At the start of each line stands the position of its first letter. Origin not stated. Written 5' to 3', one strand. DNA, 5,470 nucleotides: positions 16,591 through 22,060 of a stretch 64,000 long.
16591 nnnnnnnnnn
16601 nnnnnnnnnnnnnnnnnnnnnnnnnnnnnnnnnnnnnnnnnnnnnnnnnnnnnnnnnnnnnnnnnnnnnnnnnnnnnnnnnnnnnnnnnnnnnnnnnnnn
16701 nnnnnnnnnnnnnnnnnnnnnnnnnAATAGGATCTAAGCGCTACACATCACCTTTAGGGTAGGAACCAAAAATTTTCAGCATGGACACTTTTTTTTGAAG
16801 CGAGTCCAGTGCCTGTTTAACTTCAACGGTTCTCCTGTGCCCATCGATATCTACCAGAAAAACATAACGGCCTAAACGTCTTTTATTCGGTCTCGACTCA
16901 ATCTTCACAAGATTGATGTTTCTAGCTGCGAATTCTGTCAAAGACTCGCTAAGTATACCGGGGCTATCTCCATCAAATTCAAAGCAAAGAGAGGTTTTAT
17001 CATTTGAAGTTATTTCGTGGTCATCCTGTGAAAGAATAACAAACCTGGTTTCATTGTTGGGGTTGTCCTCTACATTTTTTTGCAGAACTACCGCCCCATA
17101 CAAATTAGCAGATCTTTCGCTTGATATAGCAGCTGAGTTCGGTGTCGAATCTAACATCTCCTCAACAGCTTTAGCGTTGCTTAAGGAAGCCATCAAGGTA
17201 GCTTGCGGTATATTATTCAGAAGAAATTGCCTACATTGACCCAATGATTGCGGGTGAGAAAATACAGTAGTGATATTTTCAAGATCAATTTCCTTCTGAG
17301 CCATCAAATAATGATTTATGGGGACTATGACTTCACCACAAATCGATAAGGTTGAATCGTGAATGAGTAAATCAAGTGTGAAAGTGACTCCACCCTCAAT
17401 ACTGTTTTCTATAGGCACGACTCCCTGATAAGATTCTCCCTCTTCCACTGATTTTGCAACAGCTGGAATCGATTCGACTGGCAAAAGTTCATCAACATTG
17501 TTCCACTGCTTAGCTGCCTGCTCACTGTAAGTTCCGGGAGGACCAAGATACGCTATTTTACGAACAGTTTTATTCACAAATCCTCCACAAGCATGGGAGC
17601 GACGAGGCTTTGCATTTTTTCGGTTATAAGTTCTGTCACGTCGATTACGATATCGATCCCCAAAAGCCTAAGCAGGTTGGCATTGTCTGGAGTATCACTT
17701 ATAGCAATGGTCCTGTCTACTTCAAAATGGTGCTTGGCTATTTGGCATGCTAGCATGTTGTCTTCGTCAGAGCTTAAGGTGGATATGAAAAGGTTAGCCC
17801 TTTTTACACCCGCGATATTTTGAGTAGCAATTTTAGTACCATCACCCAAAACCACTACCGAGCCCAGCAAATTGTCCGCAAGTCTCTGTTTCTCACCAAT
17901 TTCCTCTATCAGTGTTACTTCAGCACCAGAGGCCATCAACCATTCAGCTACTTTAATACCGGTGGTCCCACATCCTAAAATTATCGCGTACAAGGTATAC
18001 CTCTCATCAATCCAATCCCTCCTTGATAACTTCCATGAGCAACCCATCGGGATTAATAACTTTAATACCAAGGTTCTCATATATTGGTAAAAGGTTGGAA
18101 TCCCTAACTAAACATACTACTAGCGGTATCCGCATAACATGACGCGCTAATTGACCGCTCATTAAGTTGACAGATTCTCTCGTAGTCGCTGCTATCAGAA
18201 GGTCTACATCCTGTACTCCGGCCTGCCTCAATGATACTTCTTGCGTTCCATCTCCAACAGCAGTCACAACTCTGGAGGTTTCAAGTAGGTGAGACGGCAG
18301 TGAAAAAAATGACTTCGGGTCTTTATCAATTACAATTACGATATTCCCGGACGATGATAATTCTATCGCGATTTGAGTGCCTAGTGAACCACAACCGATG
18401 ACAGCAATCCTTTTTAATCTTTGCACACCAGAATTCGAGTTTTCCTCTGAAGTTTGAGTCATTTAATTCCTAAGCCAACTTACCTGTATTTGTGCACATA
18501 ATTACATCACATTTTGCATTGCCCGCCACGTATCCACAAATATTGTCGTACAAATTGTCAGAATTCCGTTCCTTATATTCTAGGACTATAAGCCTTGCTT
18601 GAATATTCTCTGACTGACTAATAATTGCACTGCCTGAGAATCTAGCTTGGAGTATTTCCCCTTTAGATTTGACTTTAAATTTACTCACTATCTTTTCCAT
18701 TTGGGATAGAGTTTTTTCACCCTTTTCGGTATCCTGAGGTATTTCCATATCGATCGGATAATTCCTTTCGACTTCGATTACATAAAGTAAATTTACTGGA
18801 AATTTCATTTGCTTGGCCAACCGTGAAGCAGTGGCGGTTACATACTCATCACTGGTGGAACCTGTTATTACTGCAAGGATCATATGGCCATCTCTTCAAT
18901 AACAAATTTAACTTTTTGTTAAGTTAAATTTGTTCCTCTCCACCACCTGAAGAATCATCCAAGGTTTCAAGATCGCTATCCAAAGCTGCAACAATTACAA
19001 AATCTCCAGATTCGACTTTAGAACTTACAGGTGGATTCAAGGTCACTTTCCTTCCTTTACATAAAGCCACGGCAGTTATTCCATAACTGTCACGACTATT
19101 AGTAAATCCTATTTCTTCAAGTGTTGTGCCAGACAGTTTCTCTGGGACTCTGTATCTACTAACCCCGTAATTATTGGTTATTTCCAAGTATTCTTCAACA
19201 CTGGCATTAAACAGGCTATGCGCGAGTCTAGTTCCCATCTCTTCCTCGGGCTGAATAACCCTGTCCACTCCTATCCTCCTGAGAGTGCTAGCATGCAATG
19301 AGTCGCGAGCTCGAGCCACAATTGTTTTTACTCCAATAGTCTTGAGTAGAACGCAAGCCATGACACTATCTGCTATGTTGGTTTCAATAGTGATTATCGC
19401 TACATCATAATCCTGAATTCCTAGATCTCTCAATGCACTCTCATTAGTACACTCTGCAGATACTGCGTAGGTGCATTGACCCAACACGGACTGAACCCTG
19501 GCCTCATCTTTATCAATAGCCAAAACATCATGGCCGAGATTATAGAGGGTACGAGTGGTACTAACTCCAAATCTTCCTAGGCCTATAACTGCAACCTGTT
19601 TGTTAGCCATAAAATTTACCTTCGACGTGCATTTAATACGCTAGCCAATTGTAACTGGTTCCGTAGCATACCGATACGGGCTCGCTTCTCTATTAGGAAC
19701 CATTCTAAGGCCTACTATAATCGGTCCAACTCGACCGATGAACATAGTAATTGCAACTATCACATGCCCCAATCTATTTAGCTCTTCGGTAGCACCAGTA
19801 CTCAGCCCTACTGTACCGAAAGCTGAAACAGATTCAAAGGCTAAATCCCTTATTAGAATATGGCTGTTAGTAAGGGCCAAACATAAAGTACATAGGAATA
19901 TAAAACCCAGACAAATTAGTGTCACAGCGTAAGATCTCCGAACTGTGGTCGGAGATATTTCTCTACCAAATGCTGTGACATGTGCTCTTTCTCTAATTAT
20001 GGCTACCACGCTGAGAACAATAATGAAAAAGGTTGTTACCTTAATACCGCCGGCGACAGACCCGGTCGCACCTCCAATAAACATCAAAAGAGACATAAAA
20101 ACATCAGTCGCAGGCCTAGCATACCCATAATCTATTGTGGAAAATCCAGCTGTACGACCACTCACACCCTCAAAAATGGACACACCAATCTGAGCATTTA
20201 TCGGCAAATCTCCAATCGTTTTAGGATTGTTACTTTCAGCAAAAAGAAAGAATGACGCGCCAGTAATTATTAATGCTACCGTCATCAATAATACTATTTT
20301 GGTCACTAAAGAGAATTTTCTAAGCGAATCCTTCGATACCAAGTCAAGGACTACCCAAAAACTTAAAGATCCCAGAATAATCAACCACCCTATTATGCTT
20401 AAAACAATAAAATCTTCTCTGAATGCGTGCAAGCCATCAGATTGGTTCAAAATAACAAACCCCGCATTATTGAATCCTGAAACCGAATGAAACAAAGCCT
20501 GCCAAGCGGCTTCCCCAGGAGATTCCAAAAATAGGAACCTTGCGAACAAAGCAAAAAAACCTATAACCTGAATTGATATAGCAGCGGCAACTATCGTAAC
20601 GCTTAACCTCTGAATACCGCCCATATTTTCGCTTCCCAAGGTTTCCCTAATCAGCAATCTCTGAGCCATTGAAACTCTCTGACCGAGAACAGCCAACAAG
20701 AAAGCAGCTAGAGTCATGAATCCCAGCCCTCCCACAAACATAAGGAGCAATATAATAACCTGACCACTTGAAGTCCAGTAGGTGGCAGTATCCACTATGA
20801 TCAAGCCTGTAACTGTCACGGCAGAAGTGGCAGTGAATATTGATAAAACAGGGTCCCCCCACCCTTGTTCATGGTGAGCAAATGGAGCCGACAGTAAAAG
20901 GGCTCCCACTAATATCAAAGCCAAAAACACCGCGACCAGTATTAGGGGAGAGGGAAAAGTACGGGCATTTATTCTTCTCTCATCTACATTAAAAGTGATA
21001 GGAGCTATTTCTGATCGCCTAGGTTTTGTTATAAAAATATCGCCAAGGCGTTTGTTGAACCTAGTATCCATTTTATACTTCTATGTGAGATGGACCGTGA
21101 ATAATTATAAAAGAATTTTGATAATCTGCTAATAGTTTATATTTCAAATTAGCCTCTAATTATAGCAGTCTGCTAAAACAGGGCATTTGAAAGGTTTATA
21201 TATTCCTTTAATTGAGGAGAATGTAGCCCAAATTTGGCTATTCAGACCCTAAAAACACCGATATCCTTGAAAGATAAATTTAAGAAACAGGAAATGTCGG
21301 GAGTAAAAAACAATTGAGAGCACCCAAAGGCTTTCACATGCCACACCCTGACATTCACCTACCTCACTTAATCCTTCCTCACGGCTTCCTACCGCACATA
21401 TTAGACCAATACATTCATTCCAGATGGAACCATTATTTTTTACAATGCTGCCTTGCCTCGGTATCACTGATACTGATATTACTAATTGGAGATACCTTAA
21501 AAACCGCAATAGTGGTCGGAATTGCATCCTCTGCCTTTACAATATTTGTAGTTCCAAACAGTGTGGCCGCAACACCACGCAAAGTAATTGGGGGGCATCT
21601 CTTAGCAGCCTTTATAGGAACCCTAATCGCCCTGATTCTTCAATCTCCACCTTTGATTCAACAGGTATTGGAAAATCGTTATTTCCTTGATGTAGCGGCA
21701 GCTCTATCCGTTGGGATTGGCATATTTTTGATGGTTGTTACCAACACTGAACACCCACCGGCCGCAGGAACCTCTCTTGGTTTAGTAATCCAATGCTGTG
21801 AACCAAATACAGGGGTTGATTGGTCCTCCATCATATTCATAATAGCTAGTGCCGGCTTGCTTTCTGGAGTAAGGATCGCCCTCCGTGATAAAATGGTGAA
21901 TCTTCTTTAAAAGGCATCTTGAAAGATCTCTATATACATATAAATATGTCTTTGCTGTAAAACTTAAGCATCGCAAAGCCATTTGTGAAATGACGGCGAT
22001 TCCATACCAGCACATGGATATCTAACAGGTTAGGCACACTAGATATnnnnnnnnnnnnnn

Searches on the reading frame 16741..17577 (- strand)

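Call 23: search_protein_families(library=pfam, proteins=[window:16741-17577:-], max_evalue=0.001)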
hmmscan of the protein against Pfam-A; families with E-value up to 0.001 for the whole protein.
window:16741-17577:- (278 aa): 2 families
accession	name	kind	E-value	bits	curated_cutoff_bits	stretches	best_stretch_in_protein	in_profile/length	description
PF00800.23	PDT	-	3.5e-62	209.9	25.2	1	8-186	1-180/181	Prephenate dehydratase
PF01842.31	ACT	-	2.5e-09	37.2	27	1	204-260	9-64/66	ACT domain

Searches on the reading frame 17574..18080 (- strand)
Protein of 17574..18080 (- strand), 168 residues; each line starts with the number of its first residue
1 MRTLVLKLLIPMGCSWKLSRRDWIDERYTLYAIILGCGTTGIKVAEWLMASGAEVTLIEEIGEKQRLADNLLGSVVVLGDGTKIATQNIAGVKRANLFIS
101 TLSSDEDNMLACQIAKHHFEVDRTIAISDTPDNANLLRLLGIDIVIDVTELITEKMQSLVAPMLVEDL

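Call 23: search_protein_families(library=pfam, proteins=[window:17574-18080:-], max_evalue=0.001)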
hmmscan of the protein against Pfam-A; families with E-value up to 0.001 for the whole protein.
window:17574-18080:- (168 aa): 2 families
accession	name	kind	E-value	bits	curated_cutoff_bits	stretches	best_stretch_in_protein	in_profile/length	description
PF02254.24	TrkA_N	-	2.6e-21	76.5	23.8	1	33-146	2-114/116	TrkA-N domain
PF00107.32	ADH_zinc_N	-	1.8e-05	25.2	31.8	0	110-160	5-54/129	Zinc-binding dehydrogenase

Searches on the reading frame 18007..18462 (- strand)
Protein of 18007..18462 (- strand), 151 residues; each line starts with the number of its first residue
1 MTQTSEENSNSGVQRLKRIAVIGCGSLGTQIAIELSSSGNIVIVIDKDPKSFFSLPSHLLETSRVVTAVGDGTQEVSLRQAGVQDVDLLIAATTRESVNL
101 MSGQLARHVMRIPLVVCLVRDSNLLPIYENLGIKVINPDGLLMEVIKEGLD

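Call 24: search_protein_families(library=pfam, proteins=[window:18007-18462:-], max_evalue=0.001)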
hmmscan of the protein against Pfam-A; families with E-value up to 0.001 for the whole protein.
window:18007-18462:- (151 aa): 4 families
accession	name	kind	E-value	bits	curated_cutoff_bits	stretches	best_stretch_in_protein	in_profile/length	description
PF02254.24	TrkA_N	-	2.6e-19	70.1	23.8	1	19-136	1-114/116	TrkA-N domain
PF13241.12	NAD_binding_7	-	2.9e-05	25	22.1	1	17-113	8-88/104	Putative NAD(P)-binding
PF02558.23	ApbA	-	8e-05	22.7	22.2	1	19-106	1-87/150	Ketopantoate reductase PanE/ApbA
PF03807.23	F420_oxidored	-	0.00029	21.8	21.6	1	18-60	1-45/94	NADP oxidoreductase coenzyme F420-dependent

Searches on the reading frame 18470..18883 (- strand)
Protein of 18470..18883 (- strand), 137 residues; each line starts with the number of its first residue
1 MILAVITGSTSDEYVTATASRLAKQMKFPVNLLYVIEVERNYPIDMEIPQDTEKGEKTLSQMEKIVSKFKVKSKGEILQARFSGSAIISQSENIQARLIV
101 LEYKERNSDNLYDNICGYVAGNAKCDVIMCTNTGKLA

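Call 24: search_protein_families(library=pfam, proteins=[window:18470-18883:-], max_evalue=0.001)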
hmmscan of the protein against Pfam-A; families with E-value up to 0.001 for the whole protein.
window:18470-18883:- (137 aa): 1 family
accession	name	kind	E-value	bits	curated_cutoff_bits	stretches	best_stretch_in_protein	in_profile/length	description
PF00582.32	Usp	-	2.1e-08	35.2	24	1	2-129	5-139/141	Universal stress protein family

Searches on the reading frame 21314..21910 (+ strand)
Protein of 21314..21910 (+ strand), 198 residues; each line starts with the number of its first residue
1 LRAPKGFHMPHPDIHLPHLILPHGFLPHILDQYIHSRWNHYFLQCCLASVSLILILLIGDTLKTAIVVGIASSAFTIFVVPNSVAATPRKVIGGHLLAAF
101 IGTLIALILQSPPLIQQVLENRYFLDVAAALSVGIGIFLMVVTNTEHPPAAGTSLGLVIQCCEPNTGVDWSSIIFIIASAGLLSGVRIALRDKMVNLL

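Call 3: search_protein_families(library=pfam, proteins=[window:21314-21910:+], max_evalue=0.01)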
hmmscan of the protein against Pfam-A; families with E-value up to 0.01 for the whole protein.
window:21314-21910:+ (198 aa): 1 family
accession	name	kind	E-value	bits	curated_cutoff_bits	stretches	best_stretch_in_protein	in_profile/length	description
PF04982.19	TM_HPP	-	2.1e-21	76.6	27.2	1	37-184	5-141/157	HPP, transmembrane region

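Call 4: search_protein_families(library=ncbifam, proteins=[window:21314-21910:+], max_evalue=0.01)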
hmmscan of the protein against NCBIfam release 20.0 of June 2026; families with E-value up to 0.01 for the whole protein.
window:21314-21910:+ (198 aa): 0 families
